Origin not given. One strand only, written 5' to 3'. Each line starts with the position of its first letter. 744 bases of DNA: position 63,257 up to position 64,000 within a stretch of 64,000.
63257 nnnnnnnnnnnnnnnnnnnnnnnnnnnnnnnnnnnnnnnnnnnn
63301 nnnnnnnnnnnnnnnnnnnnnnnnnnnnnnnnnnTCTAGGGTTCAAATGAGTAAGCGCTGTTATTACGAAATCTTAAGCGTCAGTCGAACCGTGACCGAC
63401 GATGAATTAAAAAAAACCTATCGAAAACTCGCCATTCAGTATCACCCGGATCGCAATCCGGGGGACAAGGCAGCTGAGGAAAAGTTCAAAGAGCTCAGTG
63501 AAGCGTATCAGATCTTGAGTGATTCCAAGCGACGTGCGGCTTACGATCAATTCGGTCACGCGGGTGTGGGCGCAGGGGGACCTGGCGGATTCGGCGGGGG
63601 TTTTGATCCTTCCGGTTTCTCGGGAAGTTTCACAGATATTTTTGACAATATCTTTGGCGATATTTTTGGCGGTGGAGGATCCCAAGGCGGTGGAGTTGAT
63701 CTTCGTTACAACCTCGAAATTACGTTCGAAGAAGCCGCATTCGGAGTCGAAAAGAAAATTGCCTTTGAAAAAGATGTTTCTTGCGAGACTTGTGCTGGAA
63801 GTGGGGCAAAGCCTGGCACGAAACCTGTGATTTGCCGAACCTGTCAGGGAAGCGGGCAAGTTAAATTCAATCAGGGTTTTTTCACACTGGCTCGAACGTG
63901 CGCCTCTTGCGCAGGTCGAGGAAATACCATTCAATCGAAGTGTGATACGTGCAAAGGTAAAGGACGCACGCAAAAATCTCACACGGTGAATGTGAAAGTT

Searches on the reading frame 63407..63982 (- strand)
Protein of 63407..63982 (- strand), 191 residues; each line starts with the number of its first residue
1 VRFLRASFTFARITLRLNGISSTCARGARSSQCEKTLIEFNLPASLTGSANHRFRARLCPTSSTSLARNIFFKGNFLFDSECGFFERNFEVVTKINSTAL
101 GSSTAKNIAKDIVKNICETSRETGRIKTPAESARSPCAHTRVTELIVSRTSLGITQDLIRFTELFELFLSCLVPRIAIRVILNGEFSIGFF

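Call 89: find_encoding_contigs(protein=window:63407-63982:-, flank=10000, max_places=3)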
Protein window:63407-63982:- (191 aa): no gene with exactly this product is on record in the collection.
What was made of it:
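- Tried and rejected: An edge gene was not on record (call 89).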
